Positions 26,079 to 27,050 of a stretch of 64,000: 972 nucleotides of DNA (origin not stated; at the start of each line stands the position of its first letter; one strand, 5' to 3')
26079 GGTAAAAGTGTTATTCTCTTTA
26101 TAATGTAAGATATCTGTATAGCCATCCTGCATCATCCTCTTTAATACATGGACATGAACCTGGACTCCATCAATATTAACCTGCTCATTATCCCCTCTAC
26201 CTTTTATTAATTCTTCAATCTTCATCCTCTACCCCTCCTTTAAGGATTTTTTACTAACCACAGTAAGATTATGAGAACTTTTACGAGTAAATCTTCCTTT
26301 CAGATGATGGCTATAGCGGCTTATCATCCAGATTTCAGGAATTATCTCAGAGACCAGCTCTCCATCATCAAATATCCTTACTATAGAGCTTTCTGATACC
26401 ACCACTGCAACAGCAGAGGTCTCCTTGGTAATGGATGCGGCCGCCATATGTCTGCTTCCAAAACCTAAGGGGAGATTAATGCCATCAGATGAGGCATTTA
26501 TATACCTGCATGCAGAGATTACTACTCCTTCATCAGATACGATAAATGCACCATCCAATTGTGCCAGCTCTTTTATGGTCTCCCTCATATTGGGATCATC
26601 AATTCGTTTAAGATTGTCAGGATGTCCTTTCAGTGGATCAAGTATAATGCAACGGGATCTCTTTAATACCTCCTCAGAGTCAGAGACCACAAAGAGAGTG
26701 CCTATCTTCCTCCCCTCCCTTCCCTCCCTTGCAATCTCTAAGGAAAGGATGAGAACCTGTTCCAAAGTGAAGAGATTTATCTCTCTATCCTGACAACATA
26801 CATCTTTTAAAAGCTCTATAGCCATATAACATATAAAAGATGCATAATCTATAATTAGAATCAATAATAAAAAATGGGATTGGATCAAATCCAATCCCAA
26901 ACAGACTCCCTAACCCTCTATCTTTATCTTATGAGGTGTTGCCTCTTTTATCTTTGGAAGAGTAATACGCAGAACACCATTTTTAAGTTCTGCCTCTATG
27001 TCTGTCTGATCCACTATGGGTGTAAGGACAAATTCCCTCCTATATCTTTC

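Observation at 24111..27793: Operon Hsp20-Hsp20-DAC-like-ORF70-PpiD: a diadenylate-cyclase-like gene embedded in a proteostasis operon next to osmolyte genes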

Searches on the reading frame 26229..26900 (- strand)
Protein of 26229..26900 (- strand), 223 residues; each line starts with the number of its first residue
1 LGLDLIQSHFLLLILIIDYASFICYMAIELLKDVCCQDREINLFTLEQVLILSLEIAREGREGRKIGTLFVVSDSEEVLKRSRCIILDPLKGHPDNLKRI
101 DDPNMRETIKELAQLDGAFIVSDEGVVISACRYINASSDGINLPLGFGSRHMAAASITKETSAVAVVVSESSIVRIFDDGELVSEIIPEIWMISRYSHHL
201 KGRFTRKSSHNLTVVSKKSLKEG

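Call 3: search_protein_families(library=pfam, proteins=[window:26229-26900:-], max_evalue=0.01)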
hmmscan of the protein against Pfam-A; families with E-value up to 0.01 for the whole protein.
window:26229-26900:- (223 aa): 1 family
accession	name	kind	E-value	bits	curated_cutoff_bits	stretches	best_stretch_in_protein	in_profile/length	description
PF02457.21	DAC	-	1.6e-21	76.5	27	1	57-181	3-118/119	DisA bacterial checkpoint controller nucleotide-binding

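Call 4: search_protein_families(library=ncbifam, proteins=[window:26229-26900:-], max_evalue=0.01)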
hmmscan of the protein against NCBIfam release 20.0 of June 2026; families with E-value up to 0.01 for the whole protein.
window:26229-26900:- (223 aa): 5 families
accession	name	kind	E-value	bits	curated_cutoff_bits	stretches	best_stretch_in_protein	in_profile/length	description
NF041371.1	Diadnylcyc_Halo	equivalog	5.5e-39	134.1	430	1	46-189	127-268/270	diadenylate cyclase DacZ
NF038327.1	c-di-AMP_CdaM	exception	1.7e-07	31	225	1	111-172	104-163/196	diadenylate cyclase CdaM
TIGR00159.1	TIGR00159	equivalog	9.1e-06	25.2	188.8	1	116-171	169-221/254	diadenylate cyclase CdaA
NF010009.0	PRK13482.1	equivalog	7e-05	22.1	201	1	105-180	61-136/357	DNA integrity scanning diadenylate cyclase DisA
NF038328.1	c-di-AMP_CdaS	exception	0.0007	19.2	225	1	116-171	122-175/191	sporulation-specific diadenylate cyclase CdaS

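Call 6: find_homologous_proteins(query=window:26229-26900:-)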
Query window:26229-26900:- (223 aa): 7782 proteins with E <= 0.001 among 8000 candidates; the best 120 are listed.
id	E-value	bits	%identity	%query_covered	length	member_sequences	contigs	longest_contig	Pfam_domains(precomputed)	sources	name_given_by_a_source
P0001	3.5e-139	479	100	100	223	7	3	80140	PF02457.22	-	-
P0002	3.6e-97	342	81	86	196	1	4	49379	PF02457.22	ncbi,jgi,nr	ncbi:MAG: DNA integrity scanning protein DisA nucleotide-binding domain protein [Deltaproteobacteria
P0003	1.1e-93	331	79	86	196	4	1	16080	PF02457.22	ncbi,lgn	-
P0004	2.4e-91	323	75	85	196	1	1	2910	PF02457.22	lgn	-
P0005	7.7e-91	321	76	87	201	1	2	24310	PF02457.22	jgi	-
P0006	1.2e-90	321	76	87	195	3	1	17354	PF02457.22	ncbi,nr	ncbi:MAG: DNA integrity scanning protein DisA nucleotide-binding domain protein [Deltaproteobacteria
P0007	5.9e-90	319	75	85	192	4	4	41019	PF02457.22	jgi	jgi:DNA integrity scanning protein DisA with diadenylate cyclase activity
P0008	7.1e-90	318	73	86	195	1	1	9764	PF02457.22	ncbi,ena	-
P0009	1.4e-89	317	78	85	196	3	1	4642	PF02457.22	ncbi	-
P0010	1.5e-89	317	77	86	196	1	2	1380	PF02457.22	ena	-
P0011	1.3e-88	314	74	85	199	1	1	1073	PF02457.22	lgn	-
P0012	1.4e-88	314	76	84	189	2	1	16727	PF02457.22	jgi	-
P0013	6.6e-88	312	72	86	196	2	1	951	PF02457.22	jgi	-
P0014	9.1e-88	311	74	85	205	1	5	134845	PF02457.22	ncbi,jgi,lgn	jgi:DNA integrity scanning protein DisA with diadenylate cyclase activity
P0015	1.4e-87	311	71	86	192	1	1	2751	PF02457.22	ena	-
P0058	1.1e-82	295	68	85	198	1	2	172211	PF02457.22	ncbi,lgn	-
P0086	7.0e-82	292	69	85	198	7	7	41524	PF02457.22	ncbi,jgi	ncbi:MAG: diadenylate cyclase [Anaerolineae bacterium]|jgi:diadenylate cyclase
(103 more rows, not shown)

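Call 7: search_solved_structures(query=window:26229-26825:-, show_alignments=4, max_evalue=0.01)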
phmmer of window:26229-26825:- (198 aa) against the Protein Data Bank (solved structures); distinct sequences matched with E-value up to 0.01: 12.
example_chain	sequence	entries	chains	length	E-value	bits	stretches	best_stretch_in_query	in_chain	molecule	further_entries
8ofo_AAA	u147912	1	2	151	3.7e-06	30.1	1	90-162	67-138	Diadenylate cyclase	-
6gyw_A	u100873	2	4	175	5.6e-05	26.3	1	90-182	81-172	Diadenylate cyclase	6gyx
6gyy_A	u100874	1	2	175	6.4e-05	26.1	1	90-182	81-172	Diadenylate cyclase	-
7l8n_A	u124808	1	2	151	0.001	22.2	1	90-168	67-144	Diadenylate cyclase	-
7ojs_H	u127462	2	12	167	0.0011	22.1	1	88-165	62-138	Cyclic di-AMP synthase CdaA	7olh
6huw_A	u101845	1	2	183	0.0014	21.8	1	88-165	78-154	Diadenylate cyclase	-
9g0g_A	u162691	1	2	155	0.0016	21.6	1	88-164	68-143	Cyclic di-AMP synthase CdaA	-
8ogk_A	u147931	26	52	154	0.0016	21.6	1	88-164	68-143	Cyclic di-AMP synthase CdaA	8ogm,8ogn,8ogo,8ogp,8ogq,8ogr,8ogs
7dfx_A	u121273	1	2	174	0.0017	21.5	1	56-147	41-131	DAC domain-containing protein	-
7dg0_A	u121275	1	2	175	0.0017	21.5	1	56-147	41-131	DAC domain-containing protein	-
6hvl_A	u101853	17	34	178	0.0018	21.4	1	89-162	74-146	Diadenylate cyclase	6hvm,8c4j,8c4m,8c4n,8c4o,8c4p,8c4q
4rv7_A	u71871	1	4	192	0.0022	21.1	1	89-162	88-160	Diadenylate cyclase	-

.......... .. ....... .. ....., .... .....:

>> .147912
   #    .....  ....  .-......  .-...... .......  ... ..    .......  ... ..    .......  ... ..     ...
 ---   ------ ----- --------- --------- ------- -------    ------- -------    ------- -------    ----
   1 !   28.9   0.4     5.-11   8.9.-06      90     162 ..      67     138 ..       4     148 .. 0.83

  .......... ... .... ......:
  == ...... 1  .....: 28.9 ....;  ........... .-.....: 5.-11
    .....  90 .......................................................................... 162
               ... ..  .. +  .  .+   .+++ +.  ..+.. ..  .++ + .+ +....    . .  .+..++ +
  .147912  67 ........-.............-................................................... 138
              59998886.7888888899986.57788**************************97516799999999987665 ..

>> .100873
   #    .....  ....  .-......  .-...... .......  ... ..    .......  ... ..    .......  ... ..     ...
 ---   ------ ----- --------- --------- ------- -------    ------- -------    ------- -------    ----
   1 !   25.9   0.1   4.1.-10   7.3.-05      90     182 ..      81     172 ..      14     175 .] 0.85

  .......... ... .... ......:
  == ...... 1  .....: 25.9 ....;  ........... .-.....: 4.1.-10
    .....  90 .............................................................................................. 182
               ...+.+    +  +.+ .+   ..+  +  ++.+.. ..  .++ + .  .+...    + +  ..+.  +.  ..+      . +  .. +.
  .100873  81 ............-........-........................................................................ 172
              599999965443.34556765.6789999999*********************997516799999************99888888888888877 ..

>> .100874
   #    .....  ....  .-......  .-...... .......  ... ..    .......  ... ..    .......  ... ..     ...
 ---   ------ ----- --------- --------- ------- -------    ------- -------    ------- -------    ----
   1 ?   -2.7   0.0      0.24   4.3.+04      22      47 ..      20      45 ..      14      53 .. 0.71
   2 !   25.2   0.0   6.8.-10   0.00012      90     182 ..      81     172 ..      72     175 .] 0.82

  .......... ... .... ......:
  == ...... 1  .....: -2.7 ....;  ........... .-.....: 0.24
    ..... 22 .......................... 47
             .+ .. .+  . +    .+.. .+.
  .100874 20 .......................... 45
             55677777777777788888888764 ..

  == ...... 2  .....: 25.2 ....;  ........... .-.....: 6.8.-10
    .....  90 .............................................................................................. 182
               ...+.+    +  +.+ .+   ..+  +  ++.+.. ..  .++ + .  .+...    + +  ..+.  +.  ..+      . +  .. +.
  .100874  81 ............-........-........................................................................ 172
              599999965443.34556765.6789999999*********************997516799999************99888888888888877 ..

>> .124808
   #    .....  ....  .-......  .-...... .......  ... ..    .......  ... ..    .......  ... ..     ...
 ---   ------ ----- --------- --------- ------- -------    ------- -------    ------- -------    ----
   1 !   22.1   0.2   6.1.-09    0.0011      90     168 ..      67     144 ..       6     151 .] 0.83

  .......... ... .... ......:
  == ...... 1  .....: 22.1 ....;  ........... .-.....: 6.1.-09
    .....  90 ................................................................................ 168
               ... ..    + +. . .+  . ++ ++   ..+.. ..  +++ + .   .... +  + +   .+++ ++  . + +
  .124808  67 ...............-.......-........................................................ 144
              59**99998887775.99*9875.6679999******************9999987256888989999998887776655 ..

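Call 13: find_encoding_contigs(protein=P0002, flank=6000, max_places=2)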
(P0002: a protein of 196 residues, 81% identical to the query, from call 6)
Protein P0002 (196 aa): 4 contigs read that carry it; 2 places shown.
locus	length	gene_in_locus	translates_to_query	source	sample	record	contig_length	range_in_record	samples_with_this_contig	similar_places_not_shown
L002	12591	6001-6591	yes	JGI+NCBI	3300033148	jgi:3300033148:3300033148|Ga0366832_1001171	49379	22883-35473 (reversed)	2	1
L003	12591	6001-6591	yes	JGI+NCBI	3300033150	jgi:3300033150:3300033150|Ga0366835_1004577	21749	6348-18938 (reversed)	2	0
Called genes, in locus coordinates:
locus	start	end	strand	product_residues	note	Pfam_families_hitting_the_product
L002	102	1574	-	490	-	PF00089:Trypsin, PF13365:Trypsin_2, PF00595:PDZ, PF13180:PDZ_2, PF17820:PDZ_6, PF00595:PDZ, PF13180:PDZ_2 (weak), PF17820:PDZ_6, +1 more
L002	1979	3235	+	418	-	PF00534:Glycos_transf_1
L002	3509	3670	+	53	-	-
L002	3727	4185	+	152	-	PF00011:HSP20, PF17886:ArsA_HSP20 (faint)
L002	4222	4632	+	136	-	PF00011:HSP20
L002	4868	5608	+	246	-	PF00011:HSP20, PF17886:ArsA_HSP20 (weak)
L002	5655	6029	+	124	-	-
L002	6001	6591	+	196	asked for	PF02457:DAC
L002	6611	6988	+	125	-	PF09723:Zn_ribbon_8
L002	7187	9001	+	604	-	PF06480:FtsH_ext, PF06068:TIP49 (faint), PF00004:AAA, PF17862:AAA_lid_3, PF01434:Peptidase_M41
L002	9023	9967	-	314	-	PF04041:Glyco_hydro_130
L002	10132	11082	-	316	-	PF04041:Glyco_hydro_130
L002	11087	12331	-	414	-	PF00534:Glycos_transf_1, PF13692:Glyco_trans_1_4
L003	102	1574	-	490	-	PF00089:Trypsin, PF13365:Trypsin_2, PF00595:PDZ, PF13180:PDZ_2, PF17820:PDZ_6, PF00595:PDZ, PF13180:PDZ_2 (weak), PF17820:PDZ_6, +1 more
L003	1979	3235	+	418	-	PF00534:Glycos_transf_1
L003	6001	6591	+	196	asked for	PF02457:DAC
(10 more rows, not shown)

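Call 14: find_encoding_contigs(protein=P0058, flank=6000, max_places=2)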
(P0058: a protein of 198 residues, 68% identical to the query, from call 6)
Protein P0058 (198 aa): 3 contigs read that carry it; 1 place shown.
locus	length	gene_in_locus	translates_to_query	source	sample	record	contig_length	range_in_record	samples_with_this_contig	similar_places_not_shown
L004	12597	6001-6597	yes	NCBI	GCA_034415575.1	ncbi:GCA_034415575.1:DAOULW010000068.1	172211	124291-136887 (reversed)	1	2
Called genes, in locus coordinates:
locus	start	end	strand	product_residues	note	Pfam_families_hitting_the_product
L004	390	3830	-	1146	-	PF00149:Metallophos, PF09587:PGA_cap (faint), PF22888:FIMAH, PF02872:5_nucleotid_C, PF00149:Metallophos, PF02872:5_nucleotid_C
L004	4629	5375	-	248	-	PF01184:Gpr1_Fun34_YaaH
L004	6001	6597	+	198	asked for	PF02457:DAC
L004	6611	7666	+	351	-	PF01476:LysM, PF23473:LysM3_LYK4_5 (faint), PF23577:LysM_RLK (faint), PF01476:LysM, PF01551:Peptidase_M23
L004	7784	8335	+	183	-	-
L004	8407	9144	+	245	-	PF00027:cNMP_binding, PF13545:HTH_Crp_2, PF00325:Crp (weak)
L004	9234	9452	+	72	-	PF08984:DUF1858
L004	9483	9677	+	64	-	-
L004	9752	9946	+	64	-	PF10133:CooT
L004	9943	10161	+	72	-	PF26551:DUF8180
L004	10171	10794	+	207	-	PF01209:Ubie_methyltran, PF05175:MTS (weak), PF13489:Methyltransf_23, PF06325:PrmA (weak), PF13847:Methyltransf_31, PF08241:Methyltransf_11, PF08242:Methyltransf_12, PF13649:Methyltransf_25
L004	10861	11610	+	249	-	-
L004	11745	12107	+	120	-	-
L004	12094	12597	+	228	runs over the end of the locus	PF13938:DUF4213, PF04016:DUF364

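Call 15: find_encoding_contigs(protein=P0086, flank=6000, max_places=2)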
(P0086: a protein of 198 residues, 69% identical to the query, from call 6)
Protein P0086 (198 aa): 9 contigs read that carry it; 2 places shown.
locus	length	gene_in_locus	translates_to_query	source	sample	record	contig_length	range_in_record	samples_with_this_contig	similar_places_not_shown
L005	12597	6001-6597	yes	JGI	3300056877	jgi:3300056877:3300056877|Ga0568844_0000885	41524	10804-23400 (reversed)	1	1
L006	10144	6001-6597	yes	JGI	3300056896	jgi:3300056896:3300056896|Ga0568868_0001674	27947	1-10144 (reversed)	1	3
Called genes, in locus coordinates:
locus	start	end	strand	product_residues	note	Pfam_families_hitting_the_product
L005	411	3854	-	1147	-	PF00149:Metallophos, PF09587:PGA_cap (faint), PF22888:FIMAH, PF02872:5_nucleotid_C, PF00149:Metallophos, PF02872:5_nucleotid_C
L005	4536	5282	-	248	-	PF01184:Gpr1_Fun34_YaaH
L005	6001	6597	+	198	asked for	PF02457:DAC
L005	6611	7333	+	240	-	PF00106:adh_short, PF08659:KR, PF13561:adh_short_C2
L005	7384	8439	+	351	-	PF01476:LysM, PF23473:LysM3_LYK4_5 (faint), PF23577:LysM_RLK (faint), PF01476:LysM, PF01551:Peptidase_M23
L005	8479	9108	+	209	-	-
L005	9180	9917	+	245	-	PF00027:cNMP_binding, PF00325:Crp (faint), PF13545:HTH_Crp_2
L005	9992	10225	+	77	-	PF08984:DUF1858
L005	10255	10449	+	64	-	-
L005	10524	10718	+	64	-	PF10133:CooT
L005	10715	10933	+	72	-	PF26551:DUF8180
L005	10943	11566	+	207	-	PF00891:Methyltransf_2 (weak), PF01209:Ubie_methyltran, PF05175:MTS (weak), PF13489:Methyltransf_23, PF13847:Methyltransf_31, PF08241:Methyltransf_11, PF08242:Methyltransf_12, PF13649:Methyltransf_25, +2 more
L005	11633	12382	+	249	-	-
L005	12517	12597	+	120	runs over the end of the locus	-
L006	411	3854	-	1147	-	PF00149:Metallophos, PF09587:PGA_cap (faint), PF22888:FIMAH, PF02872:5_nucleotid_C, PF00149:Metallophos, PF02872:5_nucleotid_C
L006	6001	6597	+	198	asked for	PF02457:DAC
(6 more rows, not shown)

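Call 17: find_related_loci(query=window:26229-26825:-, collection=genome_contigs, flank=8000)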
Query window:26229-26825:- (198 aa) in genome_contigs; peptide patterns used: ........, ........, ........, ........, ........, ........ (x = any residue, [..] = any of these).
263 stretches matched a pattern; 98 encode a relative of the query (tblastn E <= 1e-3); the best 80 are kept; 80 distinct loci.
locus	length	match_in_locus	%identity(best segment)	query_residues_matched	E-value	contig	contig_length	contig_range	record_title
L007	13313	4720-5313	95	1-198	7e-126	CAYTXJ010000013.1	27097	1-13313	MAG TPA_asm: uncultured Desulfobacteraceae bacterium isolate binchicken_co6_314 genome assembly, contig: NODE_1495_lengt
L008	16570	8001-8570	75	3-192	2e-97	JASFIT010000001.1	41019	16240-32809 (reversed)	MAG: Desulfobacteraceae bacterium isolate D0608S20remetaG_Bin_205 D0608S20remetaG_FD_scaffold_20_c1, whole genome shotgu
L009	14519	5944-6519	81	3-194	1e-96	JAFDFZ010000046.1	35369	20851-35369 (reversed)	MAG: Deltaproteobacteria bacterium isolate Meg22_1012_Bin_121 Meg22_1012_Bin_121_scaffold_2628, whole genome shotgun seq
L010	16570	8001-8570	74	3-192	7e-96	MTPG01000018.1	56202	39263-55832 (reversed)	MAG: Desulfarculaceae bacterium JdFR-97 JGI24020J35080_1000232, whole genome shotgun sequence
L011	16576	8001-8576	72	1-192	3e-91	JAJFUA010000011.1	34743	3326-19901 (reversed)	MAG: Desulfobacteraceae bacterium isolate bin.361 k141_2952759, whole genome shotgun sequence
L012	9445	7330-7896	70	5-193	6e-86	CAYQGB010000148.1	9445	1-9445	MAG TPA_asm: uncultured Calditrichaceae bacterium isolate SRP162660_co2_186 genome assembly, contig: NODE_4298_length_94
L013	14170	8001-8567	69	4-192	2e-85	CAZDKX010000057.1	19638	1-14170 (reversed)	MAG TPA_asm: uncultured Syntrophobacteraceae bacterium isolate binchicken_co22_234 genome assembly, contig: NODE_2981_le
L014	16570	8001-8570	67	5-194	4e-85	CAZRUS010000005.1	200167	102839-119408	MAG TPA_asm: uncultured Anaerolineales bacterium isolate binchicken_co17_291 genome assembly, contig: NODE_129_length_20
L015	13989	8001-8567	69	4-192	9e-85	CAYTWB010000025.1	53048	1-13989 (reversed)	MAG TPA_asm: uncultured Syntrophobacteraceae bacterium isolate SRP239243_co2_425 genome assembly, contig: NODE_765_lengt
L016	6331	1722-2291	64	3-192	2e-81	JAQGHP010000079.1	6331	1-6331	MAG: Phycisphaerales bacterium isolate RYN_436 scaffold_1373724, whole genome shotgun sequence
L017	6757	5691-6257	66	4-192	1e-80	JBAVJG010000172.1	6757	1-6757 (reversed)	MAG: Anaerolineales bacterium isolate MFD01311_ilm_asm_bin16 k127_175932, whole genome shotgun sequence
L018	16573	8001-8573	64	4-192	6e-80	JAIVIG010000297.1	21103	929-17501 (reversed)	MAG: Actinomycetota bacterium isolate MAG54 MTG54_3500, whole genome shotgun sequence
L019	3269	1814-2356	70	3-183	3e-80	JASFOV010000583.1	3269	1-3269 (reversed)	MAG: Anaerolineae bacterium isolate D0819M12metaG_Bin_204 D0819M12metaG_FD_scaffold_9048_c1, whole genome shotgun sequen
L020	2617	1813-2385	63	4-192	9e-81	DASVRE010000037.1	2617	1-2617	MAG TPA_asm: Rubrobacteraceae bacterium isolate SMAG_U3228 k141_779723, whole genome shotgun sequence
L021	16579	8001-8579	66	1-193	4e-80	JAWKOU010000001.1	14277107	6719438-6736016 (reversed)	MAG: Caldilineaceae bacterium isolate BC1.69 BC1.69.fa-1, whole genome shotgun sequence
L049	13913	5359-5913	53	11-194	4e-56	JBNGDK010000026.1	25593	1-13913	MAG: Candidatus Methanospirareceae archaeon isolate E05-026 bin11.fa-26, whole genome shotgun sequence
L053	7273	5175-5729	52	11-194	1e-54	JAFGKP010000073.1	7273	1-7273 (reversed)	MAG: Methanomicrobia archaeon isolate Zod_Metabat.342 k87_8171824, whole genome shotgun sequence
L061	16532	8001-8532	65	3-180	5e-53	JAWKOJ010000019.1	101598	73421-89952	MAG: Caldilineales bacterium isolate ABC2.10 ABC2.10.fa-19, whole genome shotgun sequence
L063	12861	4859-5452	47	3-196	4e-53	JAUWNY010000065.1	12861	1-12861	MAG: Methanophagales archaeon isolate CSMAG_2436 CSMAG_2436_k141_1084122_length_12861_cov_58.0223, whole genome shotgun 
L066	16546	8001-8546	53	21-194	8e-52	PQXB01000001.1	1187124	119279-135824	MAG: Candidatus Methanophagaceae archaeon isolate G37ANME1 NODE_1_length_1187124_cov_56.3543, whole genome shotgun seque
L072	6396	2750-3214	47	21-170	3e-38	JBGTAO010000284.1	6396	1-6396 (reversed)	MAG: Gemmata sp. isolate JTS-AC75 k141_2364405, whole genome shotgun sequence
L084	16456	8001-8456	46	21-167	1e-36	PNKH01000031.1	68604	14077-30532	MAG: Isosphaera sp. isolate PR.3.33 PR_1000114_68604, whole genome shotgun sequence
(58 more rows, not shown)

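Call 19: search_protein_representatives(protein=window:26229-26825:-)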
Query: 198 residues. Proteins with E-value up to 0.001 (for the whole library): 1513; up to 1e-10: 988; up to 1e-30: 192. The best 150 are listed.
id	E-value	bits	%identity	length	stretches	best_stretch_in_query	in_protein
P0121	1.8e-67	243.1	60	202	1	9-192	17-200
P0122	2.2e-66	239.5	58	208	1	8-193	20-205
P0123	1.5e-65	236.8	64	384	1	4-178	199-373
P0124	1.1e-64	234.0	61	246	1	17-192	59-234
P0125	1.6e-64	233.4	64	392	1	5-172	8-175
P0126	7.4e-60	218.2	54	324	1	6-189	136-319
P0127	9.0e-60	217.9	61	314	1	6-173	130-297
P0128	2.0e-59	216.8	64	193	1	13-169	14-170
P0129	6.2e-59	215.2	55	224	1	19-189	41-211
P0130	5.3e-58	212.2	67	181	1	47-193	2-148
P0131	1.2e-57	211.0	68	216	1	34-178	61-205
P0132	1.8e-56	207.2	61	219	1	4-171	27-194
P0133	1.9e-53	197.3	66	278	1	20-165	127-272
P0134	8.3e-52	192.0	59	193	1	7-166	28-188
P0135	1.6e-51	191.0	48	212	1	8-189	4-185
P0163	1.3e-39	152.2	50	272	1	15-165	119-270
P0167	2.0e-39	151.6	53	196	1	19-164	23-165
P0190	5.4e-36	140.4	50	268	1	17-160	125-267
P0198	1.4e-35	139.1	48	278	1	16-164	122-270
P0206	3.5e-35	137.8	51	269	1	21-158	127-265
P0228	6.1e-34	133.8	43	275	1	8-164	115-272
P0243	2.9e-33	131.6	46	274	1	10-158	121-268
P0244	2.9e-33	131.5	44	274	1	10-163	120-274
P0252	1.2e-32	129.6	47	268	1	15-161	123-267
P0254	1.4e-32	129.4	46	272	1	15-159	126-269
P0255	1.6e-32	129.2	50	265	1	15-158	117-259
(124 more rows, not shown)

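Call 24: list_cluster_members(proteins=[P0190, P0254, P0243, P0244, P0206, P0252, P0163, P0228, P0255, P0198])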
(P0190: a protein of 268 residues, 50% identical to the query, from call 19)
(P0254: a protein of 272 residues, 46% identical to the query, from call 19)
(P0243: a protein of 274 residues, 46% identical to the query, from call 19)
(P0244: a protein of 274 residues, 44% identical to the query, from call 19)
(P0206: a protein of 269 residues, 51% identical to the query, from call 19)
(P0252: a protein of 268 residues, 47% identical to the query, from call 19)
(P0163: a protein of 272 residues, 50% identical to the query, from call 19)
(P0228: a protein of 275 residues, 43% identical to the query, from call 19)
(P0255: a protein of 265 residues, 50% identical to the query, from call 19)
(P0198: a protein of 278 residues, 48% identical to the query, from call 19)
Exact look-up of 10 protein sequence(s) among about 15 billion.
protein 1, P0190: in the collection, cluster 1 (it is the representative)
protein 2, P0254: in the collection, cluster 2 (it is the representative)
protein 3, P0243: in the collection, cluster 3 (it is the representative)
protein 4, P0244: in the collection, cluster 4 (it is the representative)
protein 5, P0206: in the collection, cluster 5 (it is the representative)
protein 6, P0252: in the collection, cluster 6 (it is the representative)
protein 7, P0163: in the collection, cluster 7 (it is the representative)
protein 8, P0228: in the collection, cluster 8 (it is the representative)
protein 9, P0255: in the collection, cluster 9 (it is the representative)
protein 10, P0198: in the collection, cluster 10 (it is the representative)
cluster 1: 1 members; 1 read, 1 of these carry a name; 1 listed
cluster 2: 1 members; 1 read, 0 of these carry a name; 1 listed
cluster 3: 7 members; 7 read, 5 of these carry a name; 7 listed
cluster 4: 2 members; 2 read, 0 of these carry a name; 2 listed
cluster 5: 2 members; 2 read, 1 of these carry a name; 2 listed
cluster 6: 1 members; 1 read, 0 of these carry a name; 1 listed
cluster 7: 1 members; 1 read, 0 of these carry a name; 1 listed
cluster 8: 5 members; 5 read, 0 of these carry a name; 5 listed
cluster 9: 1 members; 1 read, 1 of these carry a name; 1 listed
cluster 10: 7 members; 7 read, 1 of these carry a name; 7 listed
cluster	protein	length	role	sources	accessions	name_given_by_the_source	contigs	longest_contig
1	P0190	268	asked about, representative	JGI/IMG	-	DNA integrity scanning protein DisA with diadenylate cyclase activity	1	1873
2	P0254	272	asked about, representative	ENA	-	-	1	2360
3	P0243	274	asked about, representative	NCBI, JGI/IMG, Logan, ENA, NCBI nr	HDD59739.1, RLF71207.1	MAG TPA: hypothetical protein ENF69_02195 [Euryarchaeota archaeon] | MAG: hypothetical protein DRN40_03025 [Thermoplasmata archaeon]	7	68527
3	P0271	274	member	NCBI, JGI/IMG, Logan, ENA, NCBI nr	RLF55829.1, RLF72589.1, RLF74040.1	MAG: diadenylate cyclase [Thermoplasmata archaeon]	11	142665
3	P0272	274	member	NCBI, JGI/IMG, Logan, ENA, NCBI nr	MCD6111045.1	MAG: DNA integrity scanning protein DisA nucleotide-binding domain protein ... | DNA integrity scanning protein DisA nucleotide-binding domain protein [Thermoplasmata ...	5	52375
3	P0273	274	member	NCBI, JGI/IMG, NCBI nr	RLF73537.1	MAG: diadenylate cyclase [Thermoplasmata archaeon]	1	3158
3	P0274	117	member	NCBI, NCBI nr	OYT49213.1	hypothetical protein B6U83_02720 [Thermoplasmatales archaeon ex4484_36] | MAG: hypothetical protein B6U83_02720 [Thermoplasmatales archaeon ex4484_36]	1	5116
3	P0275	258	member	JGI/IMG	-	-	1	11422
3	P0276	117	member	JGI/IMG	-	-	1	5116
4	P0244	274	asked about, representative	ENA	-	-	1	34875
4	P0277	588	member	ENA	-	-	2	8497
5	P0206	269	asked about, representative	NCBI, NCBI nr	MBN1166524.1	MAG: diadenylate cyclase [Methanospirillaceae archaeon] | diadenylate cyclase [Methanospirillaceae archaeon]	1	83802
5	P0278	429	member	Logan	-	-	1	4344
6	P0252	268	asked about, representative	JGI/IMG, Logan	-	-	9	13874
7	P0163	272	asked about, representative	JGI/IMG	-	-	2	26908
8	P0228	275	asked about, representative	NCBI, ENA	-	-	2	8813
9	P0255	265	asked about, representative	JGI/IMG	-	DNA integrity scanning protein DisA with diadenylate cyclase activity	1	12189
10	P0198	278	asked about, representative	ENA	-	-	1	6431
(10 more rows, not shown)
